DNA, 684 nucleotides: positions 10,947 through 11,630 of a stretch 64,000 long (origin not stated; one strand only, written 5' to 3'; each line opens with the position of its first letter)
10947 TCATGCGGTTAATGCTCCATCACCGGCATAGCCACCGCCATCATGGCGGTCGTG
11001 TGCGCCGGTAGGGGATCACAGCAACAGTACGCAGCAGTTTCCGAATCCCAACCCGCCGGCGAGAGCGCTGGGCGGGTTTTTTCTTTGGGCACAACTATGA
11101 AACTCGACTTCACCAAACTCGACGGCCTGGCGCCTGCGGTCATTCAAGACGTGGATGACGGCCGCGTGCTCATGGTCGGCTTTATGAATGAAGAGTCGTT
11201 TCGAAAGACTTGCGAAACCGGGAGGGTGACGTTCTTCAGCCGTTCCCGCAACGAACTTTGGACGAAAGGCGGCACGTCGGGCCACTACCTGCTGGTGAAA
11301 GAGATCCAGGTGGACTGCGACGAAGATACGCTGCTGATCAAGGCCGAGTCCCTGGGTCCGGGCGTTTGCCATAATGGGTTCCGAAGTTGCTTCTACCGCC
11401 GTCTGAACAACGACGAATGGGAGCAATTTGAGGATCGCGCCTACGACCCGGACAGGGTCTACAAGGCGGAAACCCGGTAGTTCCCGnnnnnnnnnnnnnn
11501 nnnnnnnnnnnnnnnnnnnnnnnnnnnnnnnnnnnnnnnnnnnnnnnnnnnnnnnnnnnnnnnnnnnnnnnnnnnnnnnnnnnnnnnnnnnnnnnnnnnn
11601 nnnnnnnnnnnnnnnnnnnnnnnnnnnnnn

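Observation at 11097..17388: Nudix hydrolase inside a his operon that lacks hisE: candidate non-orthologous PR-ATP pyrophosphohydrolase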

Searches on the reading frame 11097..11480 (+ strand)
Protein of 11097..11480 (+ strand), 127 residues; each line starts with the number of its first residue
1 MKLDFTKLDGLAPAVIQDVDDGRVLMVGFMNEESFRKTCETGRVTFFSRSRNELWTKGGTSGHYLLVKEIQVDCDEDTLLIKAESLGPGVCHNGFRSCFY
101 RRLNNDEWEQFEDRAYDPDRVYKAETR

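Call 3: search_protein_families(library=pfam, proteins=[window:11097-11480:+])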
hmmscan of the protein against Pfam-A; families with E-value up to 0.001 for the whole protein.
window:11097-11480:+ (127 aa): 1 family
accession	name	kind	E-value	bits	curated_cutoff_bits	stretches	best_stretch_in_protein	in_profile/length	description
PF01502.23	PRA-CH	-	4.3e-32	110.2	27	1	26-100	1-74/74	Phosphoribosyl-AMP cyclohydrolase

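Call 4: search_protein_families(library=ncbifam, proteins=[window:11097-11480:+])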
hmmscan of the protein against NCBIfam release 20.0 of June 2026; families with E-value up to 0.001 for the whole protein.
window:11097-11480:+ (127 aa): 2 families
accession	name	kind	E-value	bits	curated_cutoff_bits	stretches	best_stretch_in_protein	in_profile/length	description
NF002747.0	PRK02759.1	equivalog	3.1e-44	151.1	187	1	2-107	9-113/208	bifunctional phosphoribosyl-AMP cyclohydrolase/phosphoribosyl-ATP diphosphatase HisIE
NF000768.0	PRK00051.1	equivalog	4.4e-43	145.9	126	1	2-123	15-131/131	phosphoribosyl-AMP cyclohydrolase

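Call 43: find_homologous_proteins(query=window:11097-11480:+)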
Query window:11097-11480:+ (127 aa): 3860 proteins with E <= 0.001 among 3866 candidates; the best 120 are listed.
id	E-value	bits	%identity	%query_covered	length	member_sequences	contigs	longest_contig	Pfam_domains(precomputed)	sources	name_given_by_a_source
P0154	6.2e-77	274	95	98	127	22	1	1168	PF01502.24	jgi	jgi:phosphoribosyl-AMP cyclohydrolase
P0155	6.2e-75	267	90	99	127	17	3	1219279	PF01502.24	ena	-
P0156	4.2e-73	261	90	98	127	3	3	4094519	PF01502.24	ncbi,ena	-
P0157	2.1e-72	259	88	99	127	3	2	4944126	PF01502.24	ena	-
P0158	3.4e-70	252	88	98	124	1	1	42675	PF01502.24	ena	-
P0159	1.3e-64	234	79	98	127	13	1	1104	PF01502.24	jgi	jgi:phosphoribosyl-AMP cyclohydrolase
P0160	4.3e-64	232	80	98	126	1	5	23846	PF01502.24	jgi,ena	jgi:phosphoribosyl-AMP cyclohydrolase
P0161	5.5e-64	232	80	97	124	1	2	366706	PF01502.24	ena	-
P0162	1.5e-63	230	79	98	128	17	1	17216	PF01502.24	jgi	jgi:phosphoribosyl-AMP cyclohydrolase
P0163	1.7e-63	230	80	97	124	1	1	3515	PF01502.24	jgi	jgi:phosphoribosyl-AMP cyclohydrolase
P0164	3.3e-63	229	80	97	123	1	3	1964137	PF01502.24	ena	-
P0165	6.3e-63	228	80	97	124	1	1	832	PF01502.24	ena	-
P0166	6.4e-63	228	80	97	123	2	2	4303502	PF01502.24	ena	-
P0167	7.7e-63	228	78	98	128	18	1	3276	PF01502.24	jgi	jgi:phosphoribosyl-AMP cyclohydrolase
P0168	1.8e-62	227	78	98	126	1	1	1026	PF01502.24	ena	-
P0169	1.8e-62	227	78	98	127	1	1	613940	PF01502.24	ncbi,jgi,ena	-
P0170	2.1e-62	227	80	96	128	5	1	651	PF01502.24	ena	-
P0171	3.3e-62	226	80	97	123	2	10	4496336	PF01502.24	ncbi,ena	-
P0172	6.0e-62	225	77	98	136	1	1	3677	PF01502.24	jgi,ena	jgi:phosphoribosyl-AMP cyclohydrolase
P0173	6.8e-62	225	78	98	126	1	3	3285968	PF01502.24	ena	-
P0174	6.9e-62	225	77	98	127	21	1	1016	PF01502.24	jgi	jgi:phosphoribosyl-AMP cyclohydrolase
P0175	9.9e-62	224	78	97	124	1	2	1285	PF01502.24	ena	-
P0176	1.3e-61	224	76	98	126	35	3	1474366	PF01502.24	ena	-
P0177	3.5e-61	223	77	98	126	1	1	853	PF01502.24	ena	-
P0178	4.7e-61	222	77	98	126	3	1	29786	PF01502.24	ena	-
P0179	4.9e-61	222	77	98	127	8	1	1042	PF01502.24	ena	-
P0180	5.7e-61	222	77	96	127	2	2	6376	PF01502.24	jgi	-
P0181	6.2e-61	222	79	96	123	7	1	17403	PF01502.24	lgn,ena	-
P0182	6.6e-61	222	75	98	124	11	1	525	PF01502.24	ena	-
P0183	6.8e-61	222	77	98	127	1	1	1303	PF01502.24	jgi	jgi:phosphoribosyl-AMP cyclohydrolase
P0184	7.1e-61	222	78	97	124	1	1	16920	PF01502.24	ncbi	-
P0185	1.0e-60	221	78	96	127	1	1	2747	PF01502.24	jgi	jgi:phosphoribosyl-AMP cyclohydrolase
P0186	1.1e-60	221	76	97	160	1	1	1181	PF01502.24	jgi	jgi:phosphoribosyl-AMP cyclohydrolase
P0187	1.2e-60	221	76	97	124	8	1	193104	PF01502.24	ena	-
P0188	1.2e-60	221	76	97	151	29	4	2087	PF01502.24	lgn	-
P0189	1.9e-60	220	75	98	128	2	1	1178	PF01502.24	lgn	-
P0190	4.0e-60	219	77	97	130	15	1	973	PF01502.24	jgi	jgi:phosphoribosyl-AMP cyclohydrolase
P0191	4.2e-60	219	76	97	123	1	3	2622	PF01502.24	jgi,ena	-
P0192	4.7e-60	219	75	98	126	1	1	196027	PF01502.24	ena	-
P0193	5.9e-60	219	76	97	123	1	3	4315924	PF01502.24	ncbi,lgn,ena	-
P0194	6.0e-60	219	76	98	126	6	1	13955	PF01502.24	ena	-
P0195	6.5e-60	218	74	98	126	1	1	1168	PF01502.24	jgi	-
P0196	8.1e-60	218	76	97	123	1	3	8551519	PF01502.24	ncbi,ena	-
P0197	8.3e-60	218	76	97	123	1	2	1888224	PF01502.24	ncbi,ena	-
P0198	1.0e-59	218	75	97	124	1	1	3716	PF01502.24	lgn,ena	-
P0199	1.2e-59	218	74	98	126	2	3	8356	PF01502.24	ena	-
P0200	1.6e-59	217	76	97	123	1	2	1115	PF01502.24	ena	-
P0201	2.3e-59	217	74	98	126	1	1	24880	PF01502.24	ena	-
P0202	2.8e-59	216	77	97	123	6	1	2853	PF01502.24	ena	-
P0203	3.1e-59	216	76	97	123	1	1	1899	PF01502.24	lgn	-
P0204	4.0e-59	216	75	96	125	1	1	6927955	PF01502.24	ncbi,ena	-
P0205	5.8e-59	215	76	97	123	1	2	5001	PF01502.24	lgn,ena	-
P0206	5.8e-59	215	76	97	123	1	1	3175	PF01502.24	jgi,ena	-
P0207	1.1e-58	215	76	97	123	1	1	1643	PF01502.24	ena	-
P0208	1.1e-58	215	75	97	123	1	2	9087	PF01502.24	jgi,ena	jgi:phosphoribosyl-AMP cyclohydrolase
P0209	1.1e-58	215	75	97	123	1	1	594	PF01502.24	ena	-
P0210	1.8e-58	214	74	97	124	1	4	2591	PF01502.24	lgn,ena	-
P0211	2.3e-58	213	74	98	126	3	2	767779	PF01502.24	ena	-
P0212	2.4e-58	213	73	98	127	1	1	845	PF01502.24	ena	-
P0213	2.6e-58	213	73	97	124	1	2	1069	PF01502.24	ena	-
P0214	4.1e-58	213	71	98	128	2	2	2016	PF01502.24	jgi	jgi:phosphoribosyl-AMP cyclohydrolase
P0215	7.0e-58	212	75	97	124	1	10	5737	PF01502.24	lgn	-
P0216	8.3e-58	212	75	97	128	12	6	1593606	PF01502.24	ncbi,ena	-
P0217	9.4e-58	212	72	98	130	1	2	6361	PF01502.24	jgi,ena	-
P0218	1.3e-57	211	73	97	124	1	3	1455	PF01502.24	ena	-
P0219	1.7e-57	211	72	97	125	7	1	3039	PF01502.24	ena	-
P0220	1.9e-57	211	73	97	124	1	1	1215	PF01502.24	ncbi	-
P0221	2.1e-57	210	73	96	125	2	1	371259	PF01502.24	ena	-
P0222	2.1e-57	210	76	97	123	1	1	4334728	PF01502.24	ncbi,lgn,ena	-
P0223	2.4e-57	210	73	97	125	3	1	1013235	PF01502.24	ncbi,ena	-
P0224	3.1e-57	210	74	97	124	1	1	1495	PF01502.24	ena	-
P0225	3.4e-57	210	76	97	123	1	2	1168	PF01502.24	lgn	-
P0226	3.4e-57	210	73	96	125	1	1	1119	PF01502.24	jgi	jgi:phosphoribosyl-AMP cyclohydrolase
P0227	3.4e-57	210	73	97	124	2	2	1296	PF01502.24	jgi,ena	jgi:phosphoribosyl-AMP cyclohydrolase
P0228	4.0e-57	209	75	97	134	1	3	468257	PF01502.24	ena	-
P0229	4.5e-57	209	72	97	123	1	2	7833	PF01502.24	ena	-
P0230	4.5e-57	209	72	97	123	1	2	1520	PF01502.24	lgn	-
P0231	5.0e-57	209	75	93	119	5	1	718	PF01502.24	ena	-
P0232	5.4e-57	209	73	96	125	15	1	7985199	PF01502.24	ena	-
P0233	5.8e-57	209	74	97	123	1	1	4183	PF01502.24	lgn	-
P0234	6.9e-57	209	73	97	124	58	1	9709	PF01502.24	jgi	-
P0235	9.5e-57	208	73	97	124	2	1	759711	PF01502.24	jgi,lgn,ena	-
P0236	1.3e-56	208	72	97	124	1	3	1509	PF01502.24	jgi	jgi:phosphoribosyl-AMP cyclohydrolase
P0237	1.5e-56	208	72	96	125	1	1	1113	PF01502.24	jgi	jgi:phosphoribosyl-AMP cyclohydrolase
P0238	1.5e-56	208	73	97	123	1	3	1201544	PF01502.24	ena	-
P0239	1.8e-56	207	72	97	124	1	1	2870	PF01502.24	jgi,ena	-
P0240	2.7e-56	207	71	99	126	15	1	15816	PF01502.24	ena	-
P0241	2.9e-56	207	73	97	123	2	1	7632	PF01502.24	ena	-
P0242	2.9e-56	207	72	97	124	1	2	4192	PF01502.24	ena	-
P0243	4.4e-56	206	73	98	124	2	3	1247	PF01502.24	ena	-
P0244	4.8e-56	206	72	97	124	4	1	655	PF01502.24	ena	-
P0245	6.8e-56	205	73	97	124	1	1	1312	PF01502.24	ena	-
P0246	9.2e-56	205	72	96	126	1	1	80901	PF01502.24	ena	-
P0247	1.0e-55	205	71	97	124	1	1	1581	PF01502.24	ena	-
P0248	1.2e-55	205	72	97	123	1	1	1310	PF01502.24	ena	-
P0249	1.3e-55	205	72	97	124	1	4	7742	PF01502.24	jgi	jgi:phosphoribosyl-AMP cyclohydrolase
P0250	2.0e-55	204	71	96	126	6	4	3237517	PF01502.24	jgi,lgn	-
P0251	2.0e-55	204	72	97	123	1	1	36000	PF01502.24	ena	-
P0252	2.5e-55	204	72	97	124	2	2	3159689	PF01502.24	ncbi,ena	-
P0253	2.5e-55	204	72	97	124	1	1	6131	PF01502.24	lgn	-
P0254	5.4e-55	203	70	96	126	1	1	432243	PF01502.24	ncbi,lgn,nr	ncbi:MAG: phosphoribosyl-AMP cyclohydrolase [Acidobacteria bacterium]|nr:phosphoribosyl-AMP cyclohyd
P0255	9.1e-55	202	68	98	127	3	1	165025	PF01502.24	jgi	jgi:phosphoribosyl-AMP cyclohydrolase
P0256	9.8e-55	202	71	96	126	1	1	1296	PF01502.24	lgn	-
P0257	1.1e-54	202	70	96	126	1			PF01502.24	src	-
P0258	1.2e-54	202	71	99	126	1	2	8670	PF01502.24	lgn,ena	-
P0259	1.4e-54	201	69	98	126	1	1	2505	PF01502.24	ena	-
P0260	1.8e-54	201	71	98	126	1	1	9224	PF01502.24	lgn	-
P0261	1.8e-54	201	70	99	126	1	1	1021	PF01502.24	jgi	jgi:phosphoribosyl-AMP cyclohydrolase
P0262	2.4e-54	200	74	96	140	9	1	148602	PF01502.24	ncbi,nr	ncbi:MAG TPA: phosphoribosyl-AMP cyclohydrolase [Bryobacteraceae bacterium]|nr:phosphoribosyl-AMP cy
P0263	2.5e-54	200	70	99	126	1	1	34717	PF01502.24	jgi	jgi:phosphoribosyl-AMP cyclohydrolase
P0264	2.8e-54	200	70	97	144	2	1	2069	PF01502.24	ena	-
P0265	3.4e-54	200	71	97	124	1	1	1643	PF01502.24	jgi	jgi:phosphoribosyl-AMP cyclohydrolase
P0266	3.5e-54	200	71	97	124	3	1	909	PF01502.24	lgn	-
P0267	4.2e-54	200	70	98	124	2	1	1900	PF01502.24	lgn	-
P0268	4.3e-54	200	71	96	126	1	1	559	PF01502.24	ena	-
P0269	4.6e-54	200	70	96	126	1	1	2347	PF01502.24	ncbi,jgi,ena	-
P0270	4.7e-54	200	68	97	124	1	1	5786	PF01502.24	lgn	-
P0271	5.8e-54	199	71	96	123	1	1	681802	PF01502.24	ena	-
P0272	6.5e-54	199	67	98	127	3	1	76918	PF01502.24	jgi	jgi:phosphoribosyl-AMP cyclohydrolase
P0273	6.6e-54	199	69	99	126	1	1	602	PF01502.24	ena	-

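Call 69: find_encoding_contigs(protein=P0272, flank=10000, max_places=1)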
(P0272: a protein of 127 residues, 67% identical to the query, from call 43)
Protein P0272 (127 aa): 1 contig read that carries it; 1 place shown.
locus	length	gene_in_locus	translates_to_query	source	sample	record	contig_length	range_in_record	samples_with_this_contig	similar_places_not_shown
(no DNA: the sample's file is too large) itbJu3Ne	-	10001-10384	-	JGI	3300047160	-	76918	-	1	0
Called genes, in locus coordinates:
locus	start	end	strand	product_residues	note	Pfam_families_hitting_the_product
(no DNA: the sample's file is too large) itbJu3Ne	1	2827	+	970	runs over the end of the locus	PF00005:ABC_tran (faint), PF02463:SMC_N (faint), PF13191:AAA_16 (faint), PF13304:AAA_21 (faint), PF13555:AAA_29 (faint), PF20703:nSTAND1 (faint), PF17760:UvrA_inter, PF17755:UvrA_DNA-bind, +1 more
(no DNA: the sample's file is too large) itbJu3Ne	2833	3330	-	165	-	PF03724:META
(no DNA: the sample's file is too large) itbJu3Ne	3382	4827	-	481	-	-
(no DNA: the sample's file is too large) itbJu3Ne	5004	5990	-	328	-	-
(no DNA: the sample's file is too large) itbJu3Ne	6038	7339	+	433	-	PF05977:MFS_3, PF07690:MFS_1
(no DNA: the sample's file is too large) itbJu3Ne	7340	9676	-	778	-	PF04851:ResIII, PF00270:DEAD, PF00271:Helicase_C, PF22982:WHD_HRQ1, PF09369:MZB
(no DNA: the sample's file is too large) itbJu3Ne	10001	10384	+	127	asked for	PF01502:PRA-CH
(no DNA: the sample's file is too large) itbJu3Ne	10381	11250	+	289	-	PF01634:HisG, PF08029:HisG_C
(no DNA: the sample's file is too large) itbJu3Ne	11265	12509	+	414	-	PF00815:Histidinol_dh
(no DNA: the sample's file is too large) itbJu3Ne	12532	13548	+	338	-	PF00155:Aminotran_1_2, PF00266:Aminotran_5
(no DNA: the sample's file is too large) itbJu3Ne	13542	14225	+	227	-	PF00702:Hydrolase, PF13419:HAD_2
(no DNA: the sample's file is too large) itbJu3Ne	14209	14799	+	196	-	PF00475:IGPD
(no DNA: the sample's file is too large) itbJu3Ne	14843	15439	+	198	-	PF00117:GATase, PF07685:GATase_3 (faint)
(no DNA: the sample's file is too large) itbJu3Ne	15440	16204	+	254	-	PF00977:His_biosynth, PF01207:Dus (faint)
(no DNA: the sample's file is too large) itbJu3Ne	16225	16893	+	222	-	PF00977:His_biosynth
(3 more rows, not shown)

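Call 70: find_encoding_contigs(protein=P0232, flank=10000, max_places=1)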
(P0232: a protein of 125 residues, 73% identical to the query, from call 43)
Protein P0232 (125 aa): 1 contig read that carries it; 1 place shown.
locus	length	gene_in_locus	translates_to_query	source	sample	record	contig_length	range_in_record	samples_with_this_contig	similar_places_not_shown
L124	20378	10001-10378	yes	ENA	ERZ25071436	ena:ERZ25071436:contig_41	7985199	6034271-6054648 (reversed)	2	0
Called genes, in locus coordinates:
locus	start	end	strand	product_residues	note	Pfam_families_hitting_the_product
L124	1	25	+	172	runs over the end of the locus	-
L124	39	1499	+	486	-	-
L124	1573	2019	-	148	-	PF01797:Y1_Tnp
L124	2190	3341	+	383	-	PF00326:Peptidase_S9 (faint)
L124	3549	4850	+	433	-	PF06245:DUF1015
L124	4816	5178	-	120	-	-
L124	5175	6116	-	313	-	PF00126:HTH_1, PF03466:LysR_substrate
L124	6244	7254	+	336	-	PF01118:Semialdhyde_dh, PF02774:Semialdhyde_dhC, PF22698:Semialdhyde_dhC_1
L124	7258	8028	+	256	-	PF00696:AA_kinase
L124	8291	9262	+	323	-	-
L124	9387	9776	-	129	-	PF00583:Acetyltransf_1, PF13673:Acetyltransf_10, PF13508:Acetyltransf_7, PF08445:FR47 (weak)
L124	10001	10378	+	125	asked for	PF01502:PRA-CH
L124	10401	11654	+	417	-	PF00815:Histidinol_dh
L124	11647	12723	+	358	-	PF00155:Aminotran_1_2, PF01041:DegT_DnrJ_EryC1 (weak), PF00266:Aminotran_5 (weak)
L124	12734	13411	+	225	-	PF00702:Hydrolase, PF13419:HAD_2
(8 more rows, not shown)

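Call 71: find_encoding_contigs(protein=P0255, flank=10000, max_places=1)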
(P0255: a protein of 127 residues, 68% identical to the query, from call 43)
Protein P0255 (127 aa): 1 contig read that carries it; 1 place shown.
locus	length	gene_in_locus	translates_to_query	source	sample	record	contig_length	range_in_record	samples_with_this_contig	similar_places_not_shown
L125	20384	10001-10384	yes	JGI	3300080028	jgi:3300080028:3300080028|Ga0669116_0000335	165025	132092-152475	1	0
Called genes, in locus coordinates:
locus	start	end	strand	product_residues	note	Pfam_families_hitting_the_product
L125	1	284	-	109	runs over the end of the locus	-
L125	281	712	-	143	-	PF00857:Isochorismatase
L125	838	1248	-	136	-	PF01047:MarR, PF12802:MarR_2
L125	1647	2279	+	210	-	PF00072:Response_reg, PF00196:GerE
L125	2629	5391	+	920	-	PF07494:Reg_prop (faint), PF07495:Y_Y_Y, PF07730:HisKA_3, PF02518:HATPase_c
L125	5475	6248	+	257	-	PF12146:Hydrolase_4 (faint), PF00561:Abhydrolase_1 (faint), PF12695:Abhydrolase_5 (weak), PF12697:Abhydrolase_6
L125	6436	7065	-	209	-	-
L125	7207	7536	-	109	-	-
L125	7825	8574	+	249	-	PF14023:Bestrophin-like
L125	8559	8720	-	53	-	-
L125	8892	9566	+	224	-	PF02810:SEC-C (weak)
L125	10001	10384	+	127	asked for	PF01502:PRA-CH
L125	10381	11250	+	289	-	PF01634:HisG, PF08029:HisG_C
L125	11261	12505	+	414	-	PF00815:Histidinol_dh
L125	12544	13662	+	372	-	PF00155:Aminotran_1_2, PF00266:Aminotran_5, PF01041:DegT_DnrJ_EryC1 (weak), PF01053:Cys_Met_Meta_PP (faint)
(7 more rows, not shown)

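Call 72: find_encoding_contigs(protein=P0204, flank=10000, max_places=1)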
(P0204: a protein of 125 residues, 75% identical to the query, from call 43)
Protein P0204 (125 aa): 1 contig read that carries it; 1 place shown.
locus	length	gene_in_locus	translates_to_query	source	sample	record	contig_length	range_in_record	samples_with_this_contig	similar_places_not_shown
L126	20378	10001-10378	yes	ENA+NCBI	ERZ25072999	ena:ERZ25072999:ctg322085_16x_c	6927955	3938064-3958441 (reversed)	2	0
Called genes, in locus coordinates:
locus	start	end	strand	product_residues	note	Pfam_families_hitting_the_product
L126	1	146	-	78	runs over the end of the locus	PF00584:SecE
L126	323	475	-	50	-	PF00471:Ribosomal_L33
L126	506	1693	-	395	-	PF00009:GTP_EFTU, PF03144:GTP_EFTU_D2, PF03143:GTP_EFTU_D3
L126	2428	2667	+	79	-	-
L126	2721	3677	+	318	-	PF03480:DctP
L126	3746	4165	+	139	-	PF04290:DctQ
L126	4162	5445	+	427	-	PF03600:CitMHS (faint), PF06808:DctM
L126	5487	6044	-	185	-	PF13875:DUF4202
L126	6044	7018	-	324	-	PF00532:Peripla_BP_1, PF13407:Peripla_BP_4, PF13377:Peripla_BP_3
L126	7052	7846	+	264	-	PF02567:PhzC-PhzF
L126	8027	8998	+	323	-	-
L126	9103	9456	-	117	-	PF00583:Acetyltransf_1, PF13673:Acetyltransf_10, PF13508:Acetyltransf_7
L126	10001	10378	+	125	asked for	PF01502:PRA-CH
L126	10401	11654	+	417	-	PF00815:Histidinol_dh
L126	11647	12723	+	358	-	PF00155:Aminotran_1_2, PF01041:DegT_DnrJ_EryC1, PF00266:Aminotran_5 (weak)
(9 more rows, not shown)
